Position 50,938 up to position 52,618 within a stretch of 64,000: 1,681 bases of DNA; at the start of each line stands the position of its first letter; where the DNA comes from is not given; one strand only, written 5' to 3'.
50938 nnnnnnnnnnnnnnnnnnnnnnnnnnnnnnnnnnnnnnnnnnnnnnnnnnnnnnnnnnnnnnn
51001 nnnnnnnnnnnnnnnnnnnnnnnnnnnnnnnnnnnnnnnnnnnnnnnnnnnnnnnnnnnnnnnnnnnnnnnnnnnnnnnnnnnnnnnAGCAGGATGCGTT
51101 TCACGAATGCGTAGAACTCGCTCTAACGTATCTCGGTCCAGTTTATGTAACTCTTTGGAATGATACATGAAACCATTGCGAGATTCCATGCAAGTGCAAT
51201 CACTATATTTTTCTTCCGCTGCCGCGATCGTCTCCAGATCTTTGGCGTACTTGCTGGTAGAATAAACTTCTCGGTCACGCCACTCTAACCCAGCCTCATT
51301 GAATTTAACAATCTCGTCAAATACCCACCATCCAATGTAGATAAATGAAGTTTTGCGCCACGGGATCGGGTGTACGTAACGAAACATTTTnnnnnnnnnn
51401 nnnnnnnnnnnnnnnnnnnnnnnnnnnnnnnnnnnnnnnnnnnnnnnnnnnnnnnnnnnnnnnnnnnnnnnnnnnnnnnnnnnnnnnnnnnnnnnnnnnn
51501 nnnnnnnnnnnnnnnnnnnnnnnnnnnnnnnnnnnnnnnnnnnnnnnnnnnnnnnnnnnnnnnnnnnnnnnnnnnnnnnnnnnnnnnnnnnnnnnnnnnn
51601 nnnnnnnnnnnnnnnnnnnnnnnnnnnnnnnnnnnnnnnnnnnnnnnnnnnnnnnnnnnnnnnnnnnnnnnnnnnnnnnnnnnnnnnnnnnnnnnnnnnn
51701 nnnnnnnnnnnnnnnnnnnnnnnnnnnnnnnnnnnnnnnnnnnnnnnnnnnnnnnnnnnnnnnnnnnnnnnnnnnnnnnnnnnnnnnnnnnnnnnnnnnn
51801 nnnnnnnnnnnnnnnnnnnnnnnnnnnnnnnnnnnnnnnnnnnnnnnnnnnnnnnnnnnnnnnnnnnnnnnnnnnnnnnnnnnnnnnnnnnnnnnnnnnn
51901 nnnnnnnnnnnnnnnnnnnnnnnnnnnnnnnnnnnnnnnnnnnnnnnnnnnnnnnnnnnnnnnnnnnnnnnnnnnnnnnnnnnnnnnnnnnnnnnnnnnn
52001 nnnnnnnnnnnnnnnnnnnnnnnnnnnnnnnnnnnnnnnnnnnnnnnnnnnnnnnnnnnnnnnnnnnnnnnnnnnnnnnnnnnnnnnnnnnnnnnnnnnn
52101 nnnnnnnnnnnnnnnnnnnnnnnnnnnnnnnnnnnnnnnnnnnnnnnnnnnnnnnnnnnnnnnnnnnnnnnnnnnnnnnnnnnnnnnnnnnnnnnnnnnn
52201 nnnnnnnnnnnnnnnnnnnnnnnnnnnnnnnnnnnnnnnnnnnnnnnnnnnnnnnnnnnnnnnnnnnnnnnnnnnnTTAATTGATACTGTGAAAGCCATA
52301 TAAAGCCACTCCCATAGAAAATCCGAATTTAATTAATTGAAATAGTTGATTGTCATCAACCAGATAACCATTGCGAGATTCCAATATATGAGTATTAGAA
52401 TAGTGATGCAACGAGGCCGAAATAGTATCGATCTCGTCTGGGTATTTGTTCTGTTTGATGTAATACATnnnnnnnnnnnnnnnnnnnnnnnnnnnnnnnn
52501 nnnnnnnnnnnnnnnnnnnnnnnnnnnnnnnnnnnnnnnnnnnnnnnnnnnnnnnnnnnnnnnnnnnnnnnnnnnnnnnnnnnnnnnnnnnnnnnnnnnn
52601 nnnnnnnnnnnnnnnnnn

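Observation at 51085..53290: Hoc C-terminal capsid-binding motifs recur in a 63-aa mini-ORF and in the Inh-like protein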

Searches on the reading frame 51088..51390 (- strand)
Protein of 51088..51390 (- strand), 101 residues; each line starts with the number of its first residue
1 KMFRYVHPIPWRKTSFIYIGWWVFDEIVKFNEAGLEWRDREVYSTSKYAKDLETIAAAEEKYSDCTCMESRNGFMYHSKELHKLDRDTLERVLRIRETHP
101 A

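Call 32: find_homologous_proteins(query=A1, max_evalue=0.001)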
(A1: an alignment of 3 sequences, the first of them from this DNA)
Query A1 (3 sequences) (101 aa, profile of the alignment): 18 proteins with E <= 0.001 among 87 candidates.
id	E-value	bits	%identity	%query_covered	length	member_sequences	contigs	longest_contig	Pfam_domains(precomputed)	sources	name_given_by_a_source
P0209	1.4e-41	158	38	78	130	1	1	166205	-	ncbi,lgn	ncbi:hypothetical protein V8280_003987 [Escherichia coli]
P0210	1.5e-41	158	38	78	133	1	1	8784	-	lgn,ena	-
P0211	2.0e-41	158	38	78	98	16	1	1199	-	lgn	-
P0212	6.0e-41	156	38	78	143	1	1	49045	-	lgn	-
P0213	6.5e-41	156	38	78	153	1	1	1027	-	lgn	-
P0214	7.4e-41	156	38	78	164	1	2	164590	-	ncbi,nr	ncbi:hypothetical protein WFK_00179 [Escherichia phage vB_EcoM_WFK]|nr:hypothetical protein WFL6982_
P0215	1.0e-40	156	38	78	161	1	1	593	-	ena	-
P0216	4.7e-40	154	38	78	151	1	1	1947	-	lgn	-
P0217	1.6e-31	126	80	98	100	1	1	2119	-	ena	-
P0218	6.3e-28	115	36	76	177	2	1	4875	-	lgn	-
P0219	2.8e-21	93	46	66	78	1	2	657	-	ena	-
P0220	2.4e-20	90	40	57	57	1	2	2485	-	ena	-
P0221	4.7e-20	89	28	68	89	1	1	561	-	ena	-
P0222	7.8e-19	86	31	57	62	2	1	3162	-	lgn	-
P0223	5.0e-16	77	31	57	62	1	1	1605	-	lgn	-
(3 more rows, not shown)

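Call 33: find_related_loci(query=A1, collection=viral_contigs, flank=5000)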
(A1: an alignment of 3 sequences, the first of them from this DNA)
Query A1 (101 aa) in viral_contigs; peptide patterns used: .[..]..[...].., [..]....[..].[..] (x = any residue, [..] = any of these).
82 stretches matched a pattern; 32 encode a relative of the query (tblastn E <= 1e-3); 32 distinct loci.
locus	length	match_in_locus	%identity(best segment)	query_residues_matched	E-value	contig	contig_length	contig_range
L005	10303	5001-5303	95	1-101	8e-65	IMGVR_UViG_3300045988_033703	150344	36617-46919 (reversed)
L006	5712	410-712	81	1-101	1e-57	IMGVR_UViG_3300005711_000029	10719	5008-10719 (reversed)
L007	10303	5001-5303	99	1-101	3e-69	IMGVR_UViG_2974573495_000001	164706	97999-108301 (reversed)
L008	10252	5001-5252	46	1-84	7e-24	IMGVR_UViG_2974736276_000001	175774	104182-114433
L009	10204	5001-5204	46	6-76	3e-18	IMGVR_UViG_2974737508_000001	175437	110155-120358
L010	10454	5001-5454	49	6-81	1e-16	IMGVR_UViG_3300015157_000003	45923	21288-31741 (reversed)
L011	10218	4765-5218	49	6-81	1e-16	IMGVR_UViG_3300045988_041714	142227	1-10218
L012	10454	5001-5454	49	6-81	1e-16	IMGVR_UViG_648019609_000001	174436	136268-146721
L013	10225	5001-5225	39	5-81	7e-16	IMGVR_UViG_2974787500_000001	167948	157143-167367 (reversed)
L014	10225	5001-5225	39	5-81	1e-15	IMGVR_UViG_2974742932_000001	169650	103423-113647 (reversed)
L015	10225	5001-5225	39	5-81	2e-15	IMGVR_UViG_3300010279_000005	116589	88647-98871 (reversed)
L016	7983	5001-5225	39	5-81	1e-15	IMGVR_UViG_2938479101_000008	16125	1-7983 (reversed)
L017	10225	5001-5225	38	5-81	4e-15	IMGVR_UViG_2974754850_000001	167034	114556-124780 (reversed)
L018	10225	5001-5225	38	5-81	5e-15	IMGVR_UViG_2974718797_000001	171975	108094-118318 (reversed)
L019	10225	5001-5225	38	5-81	1e-14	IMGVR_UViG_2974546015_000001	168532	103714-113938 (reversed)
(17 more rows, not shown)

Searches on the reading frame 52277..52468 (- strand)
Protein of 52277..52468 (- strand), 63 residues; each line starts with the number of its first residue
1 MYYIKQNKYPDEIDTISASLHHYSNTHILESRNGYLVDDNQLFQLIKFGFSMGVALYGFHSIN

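Call 4: search_protein_families(library=pfam, proteins=[window:52277-52468:-], max_evalue=1)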
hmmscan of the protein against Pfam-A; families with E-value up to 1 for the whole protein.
window:52277-52468:- (63 aa): 0 families

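Call 5: search_protein_families(library=phrogs, proteins=[window:52277-52468:-], max_evalue=1)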
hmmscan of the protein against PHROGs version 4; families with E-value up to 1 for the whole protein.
window:52277-52468:- (63 aa): 7 families
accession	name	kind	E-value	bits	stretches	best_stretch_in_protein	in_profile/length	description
phrog_32100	-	unknown function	1.5e-48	163.7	1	1-63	1-63/65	-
phrog_1149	-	head and packaging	2.7e-06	26.4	1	6-44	1107-1145/1150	Hoc-like head decoration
phrog_14282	-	head and packaging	0.00012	23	1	6-39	45-78/246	Hoc-like head decoration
phrog_11091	-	head and packaging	0.0033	18.4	1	6-38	45-77/167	Hoc-like head decoration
phrog_21694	-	head and packaging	0.064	14.1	1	7-42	21-56/66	Hoc-like head decoration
phrog_9703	-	head and packaging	0.25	11.1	1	5-37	35-67/502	head decoration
phrog_22700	-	unknown function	0.47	11.2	1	55-63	4-12/20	-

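Call 11: search_dna_similar(query=window:52280-52468:-, collection=phages, mode=protein, max_evalue=1, max_rows=60, rows=spread)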
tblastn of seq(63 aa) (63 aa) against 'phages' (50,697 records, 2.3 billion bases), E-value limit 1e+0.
Records with a match: 257; places in all: 314; records where one place covers at least 80% of the query: 56.
Best place of each record, by identity: >=99% 1; 95-99% 42; 90-95% 9; 60-80% 6; <60% 199.
By first word of the organism name: Klebsiella 114; Escherichia 53; Enterobacter 19; Cronobacter 18; Citrobacter 12; Acinetobacter 11; Enterobacteria 5; Shigella 4; Erwinia 4; Aeromonas 3; and 10 more.
By host as written in the record: Klebsiella pneumoniae 53; - 22; Escherichia coli 21; Klebsiella sp. M5a1 9; Cronobacter sakazakii 9; Enterobacter cloacae 7; Escherichia coli str. K-12 substr. MG1655 6; Klebsiella pneumoniae JHCK1 (BEI NR-48976) 6; and 81 more.
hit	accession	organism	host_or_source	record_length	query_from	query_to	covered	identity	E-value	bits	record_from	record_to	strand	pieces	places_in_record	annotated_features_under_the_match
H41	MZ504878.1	Enterobacteria phage Whisky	-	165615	1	63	100%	100.0%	1e-35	130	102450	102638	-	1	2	hypothetical protein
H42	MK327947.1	Escherichia phage vB_EcoM_G5211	Escherichia coli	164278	1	63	100%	98.4%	1e-35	130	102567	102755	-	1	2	hypothetical protein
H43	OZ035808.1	Krischvirus RB49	-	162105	1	63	100%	96.8%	4e-35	129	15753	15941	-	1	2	record has no annotation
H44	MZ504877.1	Enterobacteria phage Cognac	-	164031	1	63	100%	96.8%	1e-34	128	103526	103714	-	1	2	hypothetical protein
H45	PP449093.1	Escherichia coli phage phiS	Escherichia coli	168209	1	63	100%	96.8%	1e-34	128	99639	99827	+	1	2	head outer capsid protein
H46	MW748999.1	Escherichia phage vB_EcoM_Skers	Escherichia coli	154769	1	63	100%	95.2%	7e-34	125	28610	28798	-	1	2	hypothetical protein | putative capsid and scaffold protein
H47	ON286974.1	Escherichia phage W115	Escherichia coli LF82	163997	1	63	100%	95.2%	1e-33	125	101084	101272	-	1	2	head outer capsid protein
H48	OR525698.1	Escherichia phage vB-Eco-KMB43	Escherichia coli KMB510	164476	1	63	100%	95.2%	1e-33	125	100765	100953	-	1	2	capsid and scaffold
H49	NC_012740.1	Escherichia phage JSE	Escherichia coli K12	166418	1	63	100%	93.7%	3e-33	124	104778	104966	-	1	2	hypothetical protein | hoc: Hoc-like head decoration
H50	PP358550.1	Escherichia phage FL04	Escherichia coli str. K-12 substr. ...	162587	1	63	100%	93.7%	2e-32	122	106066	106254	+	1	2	hypothetical protein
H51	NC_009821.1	Escherichia phage Phi1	Escherichia coli K-12 (F+)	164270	6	63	92%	98.3%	4e-32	120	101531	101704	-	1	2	hypothetical protein | hoc: Hoc-like head decoration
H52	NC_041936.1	Escherichia phage ECD7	Escherichia coli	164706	6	63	92%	96.6%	3e-31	118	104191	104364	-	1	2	hypothetical protein | hoc: Hoc-like head decoration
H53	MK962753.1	Shigella phage JK32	Escherichia coli XL1 Blue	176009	5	63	94%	73.0%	2e-20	88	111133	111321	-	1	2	head outer capsid protein (x2)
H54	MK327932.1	Escherichia phage vB_EcoM_G2248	Escherichia coli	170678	5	43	62%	79.5%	5e-15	72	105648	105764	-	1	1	hypothetical protein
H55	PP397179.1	Morganella phage vB_Mm5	Morganella morganii 5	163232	8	36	46%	51.7%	6e-1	32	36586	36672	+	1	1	Hoc-like head decoration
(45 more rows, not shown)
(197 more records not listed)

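Call 12: get_annotated_region(hit=H53, flank=4000)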
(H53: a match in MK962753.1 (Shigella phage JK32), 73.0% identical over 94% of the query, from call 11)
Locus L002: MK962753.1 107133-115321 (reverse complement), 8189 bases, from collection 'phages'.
description: Shigella phage JK32, complete genome.
organism: Shigella phage JK32 (NCBI taxid 2591059)
taxonomy: Viruses; Duplodnaviria; Heunggongvirae; Uroviricota; Caudoviricetes; Straboviridae; Krischvirus
host: Escherichia coli XL1 Blue; source: river; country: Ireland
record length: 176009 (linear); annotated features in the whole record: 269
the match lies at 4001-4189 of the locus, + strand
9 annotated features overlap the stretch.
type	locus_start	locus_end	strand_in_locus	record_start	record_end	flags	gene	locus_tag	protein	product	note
CDS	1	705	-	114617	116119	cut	-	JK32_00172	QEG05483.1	RNA-DNA and DNA-DNA helicase ATPase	UvsW RNA-DNA and DNA-DNA helicase ATPase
CDS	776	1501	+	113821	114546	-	-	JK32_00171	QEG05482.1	inhibitor of prohead protease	-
CDS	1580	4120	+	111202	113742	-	-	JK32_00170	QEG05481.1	head outer capsid protein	Hoc head outer capsid protein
CDS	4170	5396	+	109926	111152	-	-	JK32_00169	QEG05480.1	head outer capsid protein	Hoc head outer capsid protein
CDS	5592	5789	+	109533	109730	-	-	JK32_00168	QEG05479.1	hypothetical protein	-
CDS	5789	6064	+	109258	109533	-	-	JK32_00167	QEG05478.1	hypothetical protein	-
CDS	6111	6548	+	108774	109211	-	-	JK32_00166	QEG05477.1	hypothetical protein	-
CDS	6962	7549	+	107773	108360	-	-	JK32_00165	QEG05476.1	hypothetical protein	-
CDS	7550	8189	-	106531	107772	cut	-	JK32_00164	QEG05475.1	vertex head subunit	-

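Call 13: get_annotated_region(hit=H54, flank=4000)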
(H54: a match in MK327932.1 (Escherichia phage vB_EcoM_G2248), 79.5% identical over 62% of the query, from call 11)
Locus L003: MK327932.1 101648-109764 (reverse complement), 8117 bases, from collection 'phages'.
description: Escherichia phage vB_EcoM_G2248, complete genome.
organism: Escherichia phage vB_EcoM_G2248 (NCBI taxid 2502410)
taxonomy: Viruses; Duplodnaviria; Heunggongvirae; Uroviricota; Caudoviricetes; Straboviridae; Krischvirus
host: Escherichia coli; source: manure; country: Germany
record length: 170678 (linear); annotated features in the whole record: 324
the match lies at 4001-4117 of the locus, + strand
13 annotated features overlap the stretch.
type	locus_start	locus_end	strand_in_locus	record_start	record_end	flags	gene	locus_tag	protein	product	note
CDS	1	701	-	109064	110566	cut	-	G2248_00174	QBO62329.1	putative helicase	putative UvsW helicase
CDS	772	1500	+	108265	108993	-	-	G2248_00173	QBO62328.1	hypothetical protein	-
CDS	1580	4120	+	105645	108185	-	-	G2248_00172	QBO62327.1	hypothetical protein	-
regulatory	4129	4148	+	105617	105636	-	-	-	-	terminator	putative transcriptional terminator, -18.20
CDS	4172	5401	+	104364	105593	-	-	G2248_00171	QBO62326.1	hypothetical protein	-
regulatory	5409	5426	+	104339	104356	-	-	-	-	terminator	putative transcriptional terminator, -15.60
CDS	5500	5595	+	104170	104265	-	-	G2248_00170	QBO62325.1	hypothetical protein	-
CDS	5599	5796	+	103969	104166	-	-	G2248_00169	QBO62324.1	hypothetical protein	-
CDS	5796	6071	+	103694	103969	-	-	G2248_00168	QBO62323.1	hypothetical protein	-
CDS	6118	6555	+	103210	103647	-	-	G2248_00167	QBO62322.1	hypothetical protein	-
regulatory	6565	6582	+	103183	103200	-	-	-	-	terminator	putative transcriptional terminator, -17.00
CDS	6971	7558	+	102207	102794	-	-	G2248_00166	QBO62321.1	hypothetical protein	-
CDS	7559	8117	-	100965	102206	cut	-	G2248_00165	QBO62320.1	putative capsid vertex protein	-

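Call 43: get_annotated_region(hit=H43, flank=1500)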
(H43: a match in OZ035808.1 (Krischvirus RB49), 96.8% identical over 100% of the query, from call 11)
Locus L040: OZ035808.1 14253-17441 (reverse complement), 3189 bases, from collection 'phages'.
description: Krischvirus RB49 genome assembly, chromosome: 1.
organism: Krischvirus RB49 (NCBI taxid 1985354)
taxonomy: Viruses; Duplodnaviria; Heunggongvirae; Uroviricota; Caudoviricetes; Straboviridae; Krischvirus
host: -; source: -; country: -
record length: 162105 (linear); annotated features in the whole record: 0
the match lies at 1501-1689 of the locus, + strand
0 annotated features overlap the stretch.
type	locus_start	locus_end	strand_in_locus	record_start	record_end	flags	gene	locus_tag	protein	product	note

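Call 48: search_dna_similar(query=L002:1580-3880:+, collection=phages, mode=protein, max_evalue=1e-20, max_rows=40)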
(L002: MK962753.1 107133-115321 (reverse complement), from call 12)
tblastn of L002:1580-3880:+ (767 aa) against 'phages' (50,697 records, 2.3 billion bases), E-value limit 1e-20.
Records with a match: 18; places in all: 18; records where one place covers at least 80% of the query: 6.
Best place of each record, by identity: >=99% 1; 90-95% 3; 60-80% 2; <60% 12.
By first word of the organism name: Escherichia 8; Salmonella 6; Shigella 3; Enterobacteria 1.
By host as written in the record: Escherichia coli 3; Salmonella paratyphi 3; Escherichia coli ATCC 35150 2; Salmonella sp. 2; Escherichia coli XL1 Blue 1; - 1; Shigella sonnei 1; Shigella flexneri 2a 1; and 4 more.
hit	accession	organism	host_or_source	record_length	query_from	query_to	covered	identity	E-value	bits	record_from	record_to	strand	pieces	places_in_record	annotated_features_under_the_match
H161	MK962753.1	Shigella phage JK32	Escherichia coli XL1 Blue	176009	1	767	100%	100.0%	0e+0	1584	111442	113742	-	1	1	head outer capsid protein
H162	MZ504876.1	Enterobacteria phage Brandy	-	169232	1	767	100%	94.3%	0e+0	1507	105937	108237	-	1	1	hypothetical protein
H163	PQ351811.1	Shigella phage SSG23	Shigella sonnei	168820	1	767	100%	93.6%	0e+0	1499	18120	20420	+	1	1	hypothetical protein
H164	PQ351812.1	Shigella phage SFHK24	Shigella flexneri 2a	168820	1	767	100%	93.6%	0e+0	1499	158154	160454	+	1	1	hypothetical protein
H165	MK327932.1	Escherichia phage vB_EcoM_G2248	Escherichia coli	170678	1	766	100%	68.5%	0e+0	1135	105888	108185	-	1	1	hypothetical protein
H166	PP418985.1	Escherichia phage UPWr_E1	Escherichia coli 158B lux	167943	1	767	100%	65.1%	0e+0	1073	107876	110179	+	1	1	hypothetical protein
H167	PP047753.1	Escherichia phage KEP3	Escherichia coli ATCC 35150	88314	385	762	49%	30.5%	2e-21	106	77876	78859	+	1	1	record has no annotation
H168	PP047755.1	Escherichia phage KEP1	Escherichia coli ATCC 35150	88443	385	762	49%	30.3%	3e-21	105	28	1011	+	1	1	record has no annotation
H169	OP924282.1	Salmonella phage vB_Si_GLBO_sp7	Salmonella enterica subsp. enterica ...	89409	385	663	36%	33.2%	6e-21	105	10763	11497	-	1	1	record has no annotation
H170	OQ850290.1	Escherichia phage vB_EcoM_ULIM8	Escherichia sp.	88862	385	663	36%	32.9%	8e-22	107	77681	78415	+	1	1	hypothetical protein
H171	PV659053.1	Salmonella phage P219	Salmonella sp.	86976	385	663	36%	32.9%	1e-21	107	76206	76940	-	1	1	tail protein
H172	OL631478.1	Escherichia phage ECML-1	Escherichia coli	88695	384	663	37%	32.4%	2e-21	106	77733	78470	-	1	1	putative tail protein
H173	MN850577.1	Escherichia phage heid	Escherichia coli K-12 MG1655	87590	384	663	37%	32.4%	4e-21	105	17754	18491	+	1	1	putative tail protein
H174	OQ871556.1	Salmonella phage SUT_S820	Salmonella paratyphi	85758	385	663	36%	32.5%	7e-21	104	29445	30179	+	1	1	hypothetical protein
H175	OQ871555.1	Salmonella phage SUT_S720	Salmonella paratyphi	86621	385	663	36%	32.5%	7e-21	104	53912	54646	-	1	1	hypothetical protein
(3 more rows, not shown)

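Call 75: search_protein_families(library=pfam, proteins=[L002:1580-4120:+], max_evalue=0.001)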
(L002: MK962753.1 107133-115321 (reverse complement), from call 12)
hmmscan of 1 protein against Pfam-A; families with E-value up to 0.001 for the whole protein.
L002:1580-4120:+ (846 aa): 9 families
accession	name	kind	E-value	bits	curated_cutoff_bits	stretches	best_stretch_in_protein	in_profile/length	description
PF13927.12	Ig_3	-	1.1e-39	135.2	30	3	385-453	4-77/78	Immunoglobulin domain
PF13895.12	Ig_2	-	3.9e-32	110.8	27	1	388-472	7-79/79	Immunoglobulin domain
PF07679.22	I-set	-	1.3e-24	86.5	23.7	0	385-461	3-84/90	Immunoglobulin I-set domain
PF00047.31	ig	-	2.5e-17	63.4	21.8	1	393-460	3-78/81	Immunoglobulin domain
PF07686.23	V-set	-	3e-11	43.9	26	0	431-472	71-108/109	Immunoglobulin V-set domain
PF22352.2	K319L-like_PKD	-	1e-06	29.1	27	1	685-754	11-76/84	K319L-like, PKD domain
PF16680.11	Ig_4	-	1.6e-06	29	30.1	0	416-459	13-49/71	T-cell surface glycoprotein CD3 delta chain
PF16681.11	Ig_5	-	8.3e-06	26.6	27.3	0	402-455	11-60/82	Ig-like domain on T-cell surface glycoprotein CD3 epsilon chain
PF08204.17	V-set_CD47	-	0.0001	22.5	21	0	32-85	42-94/111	CD47 immunoglobulin-like domain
